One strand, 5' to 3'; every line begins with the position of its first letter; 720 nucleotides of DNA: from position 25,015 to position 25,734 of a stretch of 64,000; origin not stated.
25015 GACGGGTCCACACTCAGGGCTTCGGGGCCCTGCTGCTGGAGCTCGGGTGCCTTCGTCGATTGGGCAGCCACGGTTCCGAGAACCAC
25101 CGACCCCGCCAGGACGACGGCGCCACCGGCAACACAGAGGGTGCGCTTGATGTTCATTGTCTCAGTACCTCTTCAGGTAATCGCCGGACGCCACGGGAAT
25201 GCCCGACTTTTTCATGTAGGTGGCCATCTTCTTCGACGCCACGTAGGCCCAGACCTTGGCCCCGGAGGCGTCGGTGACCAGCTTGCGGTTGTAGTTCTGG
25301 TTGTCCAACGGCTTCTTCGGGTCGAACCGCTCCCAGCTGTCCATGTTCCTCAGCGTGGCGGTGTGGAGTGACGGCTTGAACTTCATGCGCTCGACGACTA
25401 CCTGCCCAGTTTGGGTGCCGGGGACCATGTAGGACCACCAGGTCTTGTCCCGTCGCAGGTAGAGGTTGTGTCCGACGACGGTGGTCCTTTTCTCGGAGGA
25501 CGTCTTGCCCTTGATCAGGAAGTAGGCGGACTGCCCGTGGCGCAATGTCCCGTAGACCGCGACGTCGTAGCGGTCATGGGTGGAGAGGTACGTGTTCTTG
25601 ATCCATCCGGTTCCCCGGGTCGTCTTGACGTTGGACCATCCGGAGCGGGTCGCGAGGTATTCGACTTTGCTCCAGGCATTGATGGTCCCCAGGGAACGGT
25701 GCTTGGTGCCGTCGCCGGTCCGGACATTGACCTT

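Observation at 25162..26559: Secreted 4xSH3b-gamma-glutamylcyclotransferase fusion: candidate peptidoglycan-editing cyclotransferase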

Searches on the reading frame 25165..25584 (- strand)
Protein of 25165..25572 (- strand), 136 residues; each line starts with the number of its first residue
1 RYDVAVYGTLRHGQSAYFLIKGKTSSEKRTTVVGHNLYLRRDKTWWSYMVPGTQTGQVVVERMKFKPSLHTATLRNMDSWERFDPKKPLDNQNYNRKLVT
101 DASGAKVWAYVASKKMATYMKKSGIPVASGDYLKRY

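Call 6: find_homologous_proteins(query=window:25165-25572:-, max_evalue=0.001)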
Query seq(136 aa) (136 aa): 3 proteins with E <= 0.001 among 10 candidates.
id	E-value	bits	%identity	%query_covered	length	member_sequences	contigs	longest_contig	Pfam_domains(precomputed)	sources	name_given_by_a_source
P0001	4.3e-45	171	58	100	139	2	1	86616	PF06094.18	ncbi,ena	-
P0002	5.8e-43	164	56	100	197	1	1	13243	PF06094.18,PF08239.18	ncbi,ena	-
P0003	2.2e-37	146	51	99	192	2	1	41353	PF06094.18,PF08239.18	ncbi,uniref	ncbi:SH3 domain-containing protein [Paeniglutamicibacter sp.]|uniref:SH3 domain-containing protein n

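Call 11: search_solved_structures(query=A1, max_evalue=10, show_alignments=3)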
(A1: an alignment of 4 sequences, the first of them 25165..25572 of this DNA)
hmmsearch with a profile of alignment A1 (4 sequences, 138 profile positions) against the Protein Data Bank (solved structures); distinct sequences matched with E-value up to 10: 1.
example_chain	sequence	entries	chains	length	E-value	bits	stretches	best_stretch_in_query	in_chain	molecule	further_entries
1v30_A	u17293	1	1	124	0.16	15.4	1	4-40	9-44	Hypothetical UPF0131 protein PH0828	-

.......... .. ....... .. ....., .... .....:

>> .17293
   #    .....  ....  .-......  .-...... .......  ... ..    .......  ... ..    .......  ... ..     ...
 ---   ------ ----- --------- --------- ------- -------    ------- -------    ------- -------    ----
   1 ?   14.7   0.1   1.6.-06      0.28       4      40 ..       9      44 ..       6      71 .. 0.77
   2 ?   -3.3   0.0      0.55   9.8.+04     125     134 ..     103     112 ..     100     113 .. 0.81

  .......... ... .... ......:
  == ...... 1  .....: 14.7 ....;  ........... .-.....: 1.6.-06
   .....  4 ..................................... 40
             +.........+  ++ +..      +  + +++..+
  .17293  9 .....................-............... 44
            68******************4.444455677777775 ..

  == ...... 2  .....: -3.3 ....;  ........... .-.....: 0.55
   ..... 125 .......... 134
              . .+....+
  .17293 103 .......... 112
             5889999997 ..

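Call 17: search_protein_representatives(alignment_id=A1)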
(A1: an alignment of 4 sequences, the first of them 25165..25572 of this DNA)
Query: 4 sequences, 138 profile positions. Proteins with E-value up to 0.001 (for the whole library): 231; up to 1e-10: 59; up to 1e-30: 14. The best 150 are listed.
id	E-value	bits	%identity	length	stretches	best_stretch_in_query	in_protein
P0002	1.1e-75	268.7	-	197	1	1-138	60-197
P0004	3.6e-70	250.8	-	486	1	2-138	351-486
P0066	1.7e-63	229.2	-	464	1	2-138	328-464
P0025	3.0e-63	228.4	-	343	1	2-138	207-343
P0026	2.3e-59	215.9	-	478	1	2-137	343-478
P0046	5.5e-53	195.2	-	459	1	2-138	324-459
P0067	7.4e-50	185.1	-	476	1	5-138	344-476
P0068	1.5e-49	184.1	-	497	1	5-138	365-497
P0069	1.0e-44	168.4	-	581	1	3-137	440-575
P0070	2.6e-44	167.1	-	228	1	1-95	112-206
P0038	1.6e-41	158.1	-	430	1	4-138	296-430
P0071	6.6e-35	136.6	-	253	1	4-137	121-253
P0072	1.4e-34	135.6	-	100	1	38-137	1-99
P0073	2.1e-32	128.5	-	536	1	2-137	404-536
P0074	2.5e-28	115.3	-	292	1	6-136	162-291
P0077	2.3e-25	105.7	-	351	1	5-136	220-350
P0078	1.9e-24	102.7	-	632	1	4-138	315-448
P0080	4.0e-22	95.2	-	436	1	2-138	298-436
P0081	5.0e-22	94.9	-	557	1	6-137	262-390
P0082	5.9e-22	94.7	-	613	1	7-137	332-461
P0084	9.6e-21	90.7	-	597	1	5-137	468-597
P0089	1.3e-17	80.6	-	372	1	7-137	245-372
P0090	1.5e-17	80.4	-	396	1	5-136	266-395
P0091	3.8e-17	79.1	-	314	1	3-136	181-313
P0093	9.2e-17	77.9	-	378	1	6-135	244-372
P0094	2.4e-16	76.5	-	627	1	7-136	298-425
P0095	2.5e-16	76.4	-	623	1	3-137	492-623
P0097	5.2e-16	75.4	-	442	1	4-137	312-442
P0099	1.3e-15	74.1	-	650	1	2-137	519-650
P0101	2.3e-15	73.3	-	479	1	7-137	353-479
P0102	2.6e-15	73.2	-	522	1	5-137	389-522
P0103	5.5e-15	72.1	-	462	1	4-137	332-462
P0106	1.6e-14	70.6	-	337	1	2-137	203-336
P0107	1.2e-13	67.8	-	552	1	4-137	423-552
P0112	2.1e-11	60.5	-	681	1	2-137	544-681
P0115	3.9e-11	59.6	-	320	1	2-136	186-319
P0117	9.6e-11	58.4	-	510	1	2-137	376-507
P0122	1.4e-09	54.6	-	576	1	2-136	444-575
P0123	1.5e-09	54.5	-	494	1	3-136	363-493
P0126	3.6e-09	53.3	-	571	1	4-137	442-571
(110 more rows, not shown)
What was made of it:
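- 231 clusters at E<=1e-3; most of the top hits are long proteins with the domain at the C-terminus (call 17).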

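Call 29: search_solved_structures(query=A3, max_evalue=10, show_alignments=4)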
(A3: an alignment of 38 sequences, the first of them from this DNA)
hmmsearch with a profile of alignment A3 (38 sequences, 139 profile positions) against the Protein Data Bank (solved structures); distinct sequences matched with E-value up to 10: 10.
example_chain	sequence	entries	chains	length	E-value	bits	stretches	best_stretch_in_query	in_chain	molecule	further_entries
1xhs_A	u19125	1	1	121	4.9e-10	42.9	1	7-138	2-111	Hypothetical UPF0131 protein ytfP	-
1v30_A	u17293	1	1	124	7.6e-07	32.6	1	3-73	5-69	Hypothetical UPF0131 protein PH0828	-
1vkb_A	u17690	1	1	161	9.2e-05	25.8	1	6-85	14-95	hypothetical protein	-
3jub_A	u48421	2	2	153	0.00011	25.6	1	8-84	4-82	AIG2-like domain-containing protein 1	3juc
2kl2_A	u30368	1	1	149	0.00014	25.3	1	7-85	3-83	AIG2-like domain-containing protein 1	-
2qik_A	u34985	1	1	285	0.00036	23.9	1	8-68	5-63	UPF0131 protein ykqA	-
3jud_A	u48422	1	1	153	0.0004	23.8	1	8-70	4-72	AIG2-like domain-containing protein 1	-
5kbf_A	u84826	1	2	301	0.01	19.2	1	24-109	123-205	CAMP-dependent protein kinase regulatory subunit, putative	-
7du6_A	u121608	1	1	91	0.08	16.3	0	56-87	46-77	mkDPBB_sym2 protein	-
7dvh_A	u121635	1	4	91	0.088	16.2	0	55-87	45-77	reDPBB_sym4 protein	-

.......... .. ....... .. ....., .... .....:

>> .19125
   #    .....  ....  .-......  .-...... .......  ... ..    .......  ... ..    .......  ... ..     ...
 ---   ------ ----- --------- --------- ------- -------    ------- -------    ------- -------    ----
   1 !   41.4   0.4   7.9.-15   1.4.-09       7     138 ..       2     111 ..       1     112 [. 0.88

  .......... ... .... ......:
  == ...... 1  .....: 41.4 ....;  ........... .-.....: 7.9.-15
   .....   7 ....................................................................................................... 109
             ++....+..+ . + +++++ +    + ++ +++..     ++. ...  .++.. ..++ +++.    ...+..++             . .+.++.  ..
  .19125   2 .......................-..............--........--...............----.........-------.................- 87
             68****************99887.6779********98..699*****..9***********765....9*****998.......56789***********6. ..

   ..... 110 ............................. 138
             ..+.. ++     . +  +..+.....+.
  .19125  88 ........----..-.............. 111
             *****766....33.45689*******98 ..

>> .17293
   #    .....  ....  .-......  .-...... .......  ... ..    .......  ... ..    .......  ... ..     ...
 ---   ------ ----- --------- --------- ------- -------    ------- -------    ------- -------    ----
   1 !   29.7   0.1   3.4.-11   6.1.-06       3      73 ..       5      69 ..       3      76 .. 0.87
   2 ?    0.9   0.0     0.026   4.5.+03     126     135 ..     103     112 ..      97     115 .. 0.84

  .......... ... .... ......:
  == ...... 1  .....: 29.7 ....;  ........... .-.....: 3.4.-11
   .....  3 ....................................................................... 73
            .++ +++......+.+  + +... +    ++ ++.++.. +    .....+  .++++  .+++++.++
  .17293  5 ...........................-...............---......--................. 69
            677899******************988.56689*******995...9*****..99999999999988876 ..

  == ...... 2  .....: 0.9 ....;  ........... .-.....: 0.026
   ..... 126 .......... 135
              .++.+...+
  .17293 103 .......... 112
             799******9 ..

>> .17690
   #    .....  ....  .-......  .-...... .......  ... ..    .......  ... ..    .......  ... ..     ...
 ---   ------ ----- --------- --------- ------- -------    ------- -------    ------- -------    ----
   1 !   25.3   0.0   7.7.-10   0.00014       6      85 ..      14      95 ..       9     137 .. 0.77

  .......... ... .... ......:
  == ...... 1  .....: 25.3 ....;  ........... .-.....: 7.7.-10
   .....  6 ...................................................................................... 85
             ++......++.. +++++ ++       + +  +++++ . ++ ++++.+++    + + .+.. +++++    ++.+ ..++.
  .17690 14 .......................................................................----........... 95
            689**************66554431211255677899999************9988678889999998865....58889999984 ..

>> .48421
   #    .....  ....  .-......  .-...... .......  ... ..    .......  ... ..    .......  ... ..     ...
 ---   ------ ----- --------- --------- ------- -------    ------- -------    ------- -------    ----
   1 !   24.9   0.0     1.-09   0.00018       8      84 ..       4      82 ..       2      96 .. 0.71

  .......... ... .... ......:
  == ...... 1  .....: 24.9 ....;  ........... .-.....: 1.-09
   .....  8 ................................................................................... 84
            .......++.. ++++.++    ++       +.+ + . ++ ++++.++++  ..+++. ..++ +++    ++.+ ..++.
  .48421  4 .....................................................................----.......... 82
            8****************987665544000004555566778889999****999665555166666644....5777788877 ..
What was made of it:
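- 25165..25572 (-): GGACT/AIG2-like gamma-glutamyl cyclotransferase-fold domain (residues 330-465). PDB profile hits YtfP 4.9e-10 and GGACT 1e-4 (call 29).
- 25330..25332 (-): Putative catalytic Glu: E410 in 465-aa numbering, E431 in 486-aa numbering. Aligned to E82 of human GGACT by the profile alignment to 3jub (call 29).
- Closest known: Human gamma-glutamylamine cyclotransferase GGACT/A2LD1. Same: YGTL turn present, and the catalytic Glu aligns to E82 (call 29).
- The Glu aligns to E82 of GGACT (call 29).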

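Call 33: find_related_loci(query=A1, collection=genome_contigs, flank=5000)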
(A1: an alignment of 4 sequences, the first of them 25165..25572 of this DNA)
Query A1 (136 aa) in genome_contigs; peptide patterns used: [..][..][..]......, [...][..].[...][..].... (x = any residue, [..] = any of these).
22 stretches matched a pattern; 11 encode a relative of the query (tblastn E <= 1e-3); 11 distinct loci.
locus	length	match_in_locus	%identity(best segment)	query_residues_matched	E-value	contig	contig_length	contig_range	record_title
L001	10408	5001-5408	93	1-136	3e-87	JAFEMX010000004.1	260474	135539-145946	Micrococcaceae bacterium RIT 802 4, whole genome shotgun sequence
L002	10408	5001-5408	92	1-136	4e-86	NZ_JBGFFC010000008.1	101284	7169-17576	Arthrobacter sp. JSM 101049 Contig8, whole genome shotgun sequence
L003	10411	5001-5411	58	1-136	2e-52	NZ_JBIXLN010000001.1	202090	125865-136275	Paeniglutamicibacter sp. MACA_103 2455_008_000, whole genome shotgun sequence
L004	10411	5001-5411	58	1-136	6e-52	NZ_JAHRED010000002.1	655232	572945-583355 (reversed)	Paeniglutamicibacter quisquiliarum strain ABSL32-1 2, whole genome shotgun sequence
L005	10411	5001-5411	57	1-136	2e-51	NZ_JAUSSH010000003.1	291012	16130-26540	Paeniglutamicibacter psychrophenolicus strain CC174 Ga0466885_03, whole genome shotgun sequence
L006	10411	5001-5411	58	1-136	2e-51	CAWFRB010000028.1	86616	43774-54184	MAG: uncultured Actinomycetota bacterium isolate MFD01561.bin.2.69 genome assembly, contig: contig_274, whole genome sho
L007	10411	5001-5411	56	1-136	8e-51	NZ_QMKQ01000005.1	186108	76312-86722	Arthrobacter sp. AQ5-05 sequence005, whole genome shotgun sequence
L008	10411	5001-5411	57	1-136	5e-51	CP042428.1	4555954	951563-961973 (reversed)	Arthrobacter sp. C2 chromosome, complete genome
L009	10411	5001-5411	55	1-136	3e-50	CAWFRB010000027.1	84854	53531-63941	MAG: uncultured Actinomycetota bacterium isolate MFD01561.bin.2.69 genome assembly, contig: contig_273, whole genome sho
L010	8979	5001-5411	58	1-136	6e-53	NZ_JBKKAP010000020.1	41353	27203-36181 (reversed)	MAG: Paeniglutamicibacter sp. isolate swi_bin.305 S1Ck127_595187_flag_0_multi_42.9898_len_41353, whole genome shotgun se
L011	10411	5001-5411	50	1-136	5e-40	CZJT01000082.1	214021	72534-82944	Arthrobacter antarcticus strain W2 genome assembly, contig: NODE_8_length_214021_cov_52.7614_ID_15, whole genome shotgun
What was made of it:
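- Tried and rejected: The narrow alignment A1 retrieved only 11 close loci (call 33), so presence and absence across peptidoglycan chemotypes could not be tabulated.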

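Call 35: predict_structure(alignment_id=A3)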
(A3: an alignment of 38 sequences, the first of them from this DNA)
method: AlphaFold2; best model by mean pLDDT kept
length: 140 residues; sequences in the alignment: 38
mean_pLDDT: 96.2   pTM: 0.89
mean pLDDT of the five models: 96.2, 96.0, 95.9, 95.9, 95.7
residues with pLDDT >= 90: 134; 70-90: 3; 50-70: 3; < 50: 0
segments of 3 or more residues with pLDDT < 50: none
pLDDT, mean of each block of 10 residues (from residue 1): 82 98 98 98 96 95 98 97 97 97 97 98 98 96
secondary structure, 60 per line:
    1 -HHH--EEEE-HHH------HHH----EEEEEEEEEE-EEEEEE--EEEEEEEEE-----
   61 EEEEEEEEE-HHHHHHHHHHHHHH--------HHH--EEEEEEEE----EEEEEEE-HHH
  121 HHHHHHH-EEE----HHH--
elements in order: E7-10 E28-37 E39-44 E47-55 E61-69 H71-84 E98-105 E110-116 H118-127 E129-131
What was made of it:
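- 25165..25572 (-): AF2 pLDDT 96.2 (call 35).
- On GGACT / AIG2-like gamma-glutamyl cyclotransferase family (Pfam PF06094): AF2 model with pLDDT 96.2 and pTM 0.89 (call 35).
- AF2 model with pLDDT 96.2 (call 35).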

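Call 40: fold_search(model_id=the predicted structure, library=pdb)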
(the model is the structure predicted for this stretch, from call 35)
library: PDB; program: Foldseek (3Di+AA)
matches with E <= 10: 443; with E <= 0.001: 10
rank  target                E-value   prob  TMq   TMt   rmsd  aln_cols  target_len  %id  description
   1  1v30                  5.3e-07  1.00  0.62  0.73   3.7       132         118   23  Crystal Structure Of Uncharacterized Protein PH0828 From Pyrococcus horikoshii (released 2004-11-09)
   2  5c5z_B                4.9e-06  1.00  0.62  0.68   4.2       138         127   18  Crystal structure analysis of c4763, a uropathogenic E. coli-specific protein (released 2015-08-19)
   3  5c5z_A                9.3e-06  1.00  0.64  0.70   3.6       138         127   17  Crystal structure analysis of c4763, a uropathogenic E. coli-specific protein (released 2015-08-19)
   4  4iss_B                4.3e-05  1.00  0.66  0.17   3.6       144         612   12  SeMet-substituted Kluyveromyces lactis Allophanate Hydrolase (released 2013-06-19)
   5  4ist_A                9.7e-05  1.00  0.63  0.16   3.7       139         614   12  S177A Kluyveromyces lactis Allophanate Hydrolase (released 2013-06-19)
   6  3jud                  1.8e-04  1.00  0.56  0.54   4.6       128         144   19  Human gamma-glutamylamine cyclotransferase, E82Q mutant (released 2010-02-09)
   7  3juc                  2.3e-04  1.00  0.56  0.53   4.5       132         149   20  Human gamma-glutamylamine cyclotransferase complex with 5-oxoproline (released 2010-02-09)
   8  4iss_A                3.7e-04  1.00  0.64  0.17   3.9       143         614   13  SeMet-substituted Kluyveromyces lactis Allophanate Hydrolase (released 2013-06-19)
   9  2qik                  5.9e-04  1.00  0.61  0.33   3.1       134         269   15  Crystal structure of YkqA from Bacillus subtilis. Northeast Structural Genomics Target SR631 (released 2007-07-24)
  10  2jqv_MODEL_1_A        8.9e-04  1.00  0.59  0.51   2.9       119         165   20  Solution structure At3g28950.1 from Arabidopsis thaliana (released 2007-08-14)
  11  9i09                  1.9e-03  1.00  0.50  0.48   5.5       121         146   14  The Paulinella chromatophore transit peptide part2 (crTPpart2) of RnaH (released 2025-11-19)
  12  5i8i_B                2.4e-03  1.00  0.66  0.07   3.6       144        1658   12  Crystal Structure of the K. lactis Urea Amidolyase (released 2017-04-05)
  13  5i8i_A                3.0e-03  1.00  0.63  0.07   3.8       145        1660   12  Crystal Structure of the K. lactis Urea Amidolyase (released 2017-04-05)
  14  2g0q_MODEL_1_A        3.6e-03  1.00  0.56  0.53   3.4       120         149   19  Solution structure of At5g39720.1 from Arabidopsis thaliana (released 2006-02-28)
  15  6ky1_A                5.1e-03  1.00  0.55  0.44   7.0       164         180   11  Crystal structural of human glutathione-specific gamma-glutamylcyclotransferase 2 (ChaC2)mutant with Glutamate 83 repl (released 2020-07-29)
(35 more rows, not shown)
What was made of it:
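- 25165..25572 (-): Foldseek matches 1v30, 3jud/3juc and 2qik (call 40).
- On GGACT / AIG2-like gamma-glutamyl cyclotransferase family (Pfam PF06094): The top 20 Foldseek PDB hits are all GGCT-fold proteins or domains (call 40).
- Closest known: Human gamma-glutamylamine cyclotransferase GGACT/A2LD1. Same: Same fold: Foldseek E about 2e-4, TM about 0.55 (call 40).
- The fold also occurs as a non-cyclotransferase domain, for example the allophanate hydrolase C-terminal domain (call 40). The fold is reused for non-cyclotransferase roles, such as the allophanate hydrolase C-terminal domain and the Paulinella transit-peptide domain (call 40).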
